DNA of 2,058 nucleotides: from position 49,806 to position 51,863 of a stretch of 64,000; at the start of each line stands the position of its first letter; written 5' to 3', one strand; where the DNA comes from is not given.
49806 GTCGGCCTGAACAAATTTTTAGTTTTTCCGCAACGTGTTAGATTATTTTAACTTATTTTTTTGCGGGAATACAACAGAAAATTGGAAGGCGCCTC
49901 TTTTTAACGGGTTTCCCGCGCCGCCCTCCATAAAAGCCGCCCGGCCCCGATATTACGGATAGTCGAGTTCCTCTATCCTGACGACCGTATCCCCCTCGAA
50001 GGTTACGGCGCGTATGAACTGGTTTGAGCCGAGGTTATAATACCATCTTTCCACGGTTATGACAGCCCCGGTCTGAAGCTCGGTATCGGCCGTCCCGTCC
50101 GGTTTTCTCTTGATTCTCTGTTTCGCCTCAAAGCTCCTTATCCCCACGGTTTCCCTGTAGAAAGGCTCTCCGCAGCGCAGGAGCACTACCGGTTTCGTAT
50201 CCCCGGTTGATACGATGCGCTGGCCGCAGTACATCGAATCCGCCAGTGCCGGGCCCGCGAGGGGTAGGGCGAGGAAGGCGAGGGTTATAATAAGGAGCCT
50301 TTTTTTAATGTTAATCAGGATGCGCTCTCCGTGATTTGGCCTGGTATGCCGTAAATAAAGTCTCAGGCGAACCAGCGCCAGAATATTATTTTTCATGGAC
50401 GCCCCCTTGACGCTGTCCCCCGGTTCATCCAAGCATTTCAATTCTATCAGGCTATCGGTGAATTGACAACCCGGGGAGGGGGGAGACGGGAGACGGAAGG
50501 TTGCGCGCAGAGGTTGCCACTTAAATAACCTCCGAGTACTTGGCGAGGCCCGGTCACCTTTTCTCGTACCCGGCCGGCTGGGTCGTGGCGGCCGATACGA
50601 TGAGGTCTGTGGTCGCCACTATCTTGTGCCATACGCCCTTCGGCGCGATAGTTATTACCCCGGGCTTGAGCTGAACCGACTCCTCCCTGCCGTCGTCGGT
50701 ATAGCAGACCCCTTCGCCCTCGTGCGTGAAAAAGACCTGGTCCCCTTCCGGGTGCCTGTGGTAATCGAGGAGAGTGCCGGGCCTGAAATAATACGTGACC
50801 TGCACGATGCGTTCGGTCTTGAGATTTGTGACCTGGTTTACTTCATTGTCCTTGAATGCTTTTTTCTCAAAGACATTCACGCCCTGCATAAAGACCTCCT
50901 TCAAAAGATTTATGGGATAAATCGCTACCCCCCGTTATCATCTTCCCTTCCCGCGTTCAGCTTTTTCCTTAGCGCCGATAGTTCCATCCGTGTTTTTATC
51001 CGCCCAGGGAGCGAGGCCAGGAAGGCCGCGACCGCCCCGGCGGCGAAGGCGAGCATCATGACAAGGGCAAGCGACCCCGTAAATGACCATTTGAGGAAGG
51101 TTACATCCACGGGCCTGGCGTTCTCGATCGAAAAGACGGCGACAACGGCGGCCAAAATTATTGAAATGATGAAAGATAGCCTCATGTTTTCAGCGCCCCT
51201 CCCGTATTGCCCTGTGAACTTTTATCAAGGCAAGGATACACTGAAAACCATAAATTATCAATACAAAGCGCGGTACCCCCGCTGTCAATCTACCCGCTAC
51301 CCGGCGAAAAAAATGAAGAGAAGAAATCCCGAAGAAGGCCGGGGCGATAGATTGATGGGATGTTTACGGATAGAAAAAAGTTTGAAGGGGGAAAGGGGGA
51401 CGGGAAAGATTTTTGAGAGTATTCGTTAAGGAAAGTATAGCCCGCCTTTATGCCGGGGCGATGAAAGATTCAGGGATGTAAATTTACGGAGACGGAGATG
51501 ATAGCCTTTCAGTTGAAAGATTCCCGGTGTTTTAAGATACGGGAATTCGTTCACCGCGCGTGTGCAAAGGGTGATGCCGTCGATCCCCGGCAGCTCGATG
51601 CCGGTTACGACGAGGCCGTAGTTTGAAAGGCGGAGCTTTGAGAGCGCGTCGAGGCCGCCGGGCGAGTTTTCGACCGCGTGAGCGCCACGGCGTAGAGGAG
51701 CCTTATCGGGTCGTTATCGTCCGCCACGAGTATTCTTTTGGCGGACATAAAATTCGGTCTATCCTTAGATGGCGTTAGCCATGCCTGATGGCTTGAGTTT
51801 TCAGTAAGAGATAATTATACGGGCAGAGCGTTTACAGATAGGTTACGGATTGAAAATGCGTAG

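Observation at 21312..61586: Recurrent single-base frameshifts at short homopolymers in otherwise intact genes: likely consensus/assembly errors, not a pseudogene-rich region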

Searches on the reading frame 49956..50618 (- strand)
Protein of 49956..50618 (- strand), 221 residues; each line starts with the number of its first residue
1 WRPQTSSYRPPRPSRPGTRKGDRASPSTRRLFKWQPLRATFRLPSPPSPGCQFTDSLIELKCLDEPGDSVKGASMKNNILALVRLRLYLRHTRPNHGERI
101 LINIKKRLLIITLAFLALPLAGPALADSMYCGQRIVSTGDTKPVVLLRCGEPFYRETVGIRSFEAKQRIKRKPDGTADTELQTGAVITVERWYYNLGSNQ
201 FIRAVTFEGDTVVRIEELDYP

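Call 21: search_protein_families(library=pfam, proteins=[window:49956-50618:-], max_evalue=0.01)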
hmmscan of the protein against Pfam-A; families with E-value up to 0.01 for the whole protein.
window:49956-50618:- (221 aa): 1 family
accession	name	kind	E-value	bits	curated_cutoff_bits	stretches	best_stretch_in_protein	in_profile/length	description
PF11006.13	DUF2845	-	7.4e-21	74.7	21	1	127-217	2-89/90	Protein of unknown function (DUF2845)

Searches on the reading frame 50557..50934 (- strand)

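Call 21: search_protein_families(library=pfam, proteins=[window:50557-50934:-], max_evalue=0.01)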
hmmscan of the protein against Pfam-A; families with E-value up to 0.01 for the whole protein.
window:50557-50934:- (126 aa): 4 families
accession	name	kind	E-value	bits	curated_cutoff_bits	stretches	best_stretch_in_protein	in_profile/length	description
PF07883.17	Cupin_2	-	6.1e-10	39.1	27.2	1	50-110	5-61/70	Cupin domain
PF00190.28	Cupin_1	-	3.5e-07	30.3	22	1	21-123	9-120/151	Cupin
PF02311.25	AraC_binding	-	0.00073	19.7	21.1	1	55-109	15-65/135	AraC-like ligand binding domain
PF06052.18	3-HAO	-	0.0091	16.1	25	0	44-108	34-98/151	3-hydroxyanthranilic acid dioxygenase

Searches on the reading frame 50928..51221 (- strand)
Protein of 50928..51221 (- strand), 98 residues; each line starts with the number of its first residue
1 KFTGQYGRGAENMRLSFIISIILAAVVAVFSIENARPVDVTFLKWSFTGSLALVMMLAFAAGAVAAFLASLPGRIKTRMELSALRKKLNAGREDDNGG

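Call 21: search_protein_families(library=pfam, proteins=[window:50928-51221:-], max_evalue=0.01)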
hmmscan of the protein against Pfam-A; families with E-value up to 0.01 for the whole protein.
window:50928-51221:- (98 aa): 1 family
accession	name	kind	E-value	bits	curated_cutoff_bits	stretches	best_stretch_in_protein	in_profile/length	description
PF06305.16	LapA_dom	-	4.7e-17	62.1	28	1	33-90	1-58/64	Lipopolysaccharide assembly protein A domain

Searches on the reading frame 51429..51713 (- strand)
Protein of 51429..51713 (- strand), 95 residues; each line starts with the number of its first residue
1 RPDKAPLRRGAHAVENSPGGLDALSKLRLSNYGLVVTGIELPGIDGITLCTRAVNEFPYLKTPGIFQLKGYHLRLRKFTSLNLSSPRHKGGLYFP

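Call 11: search_protein_families(library=pfam, proteins=[window:51429-51713:-], max_evalue=0.01)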
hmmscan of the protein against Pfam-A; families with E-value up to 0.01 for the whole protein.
window:51429-51713:- (95 aa): 1 family
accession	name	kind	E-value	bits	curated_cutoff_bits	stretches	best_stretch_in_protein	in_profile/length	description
PF00072.30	Response_reg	-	0.00016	22.2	30.2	1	13-55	24-66/111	Response regulator receiver domain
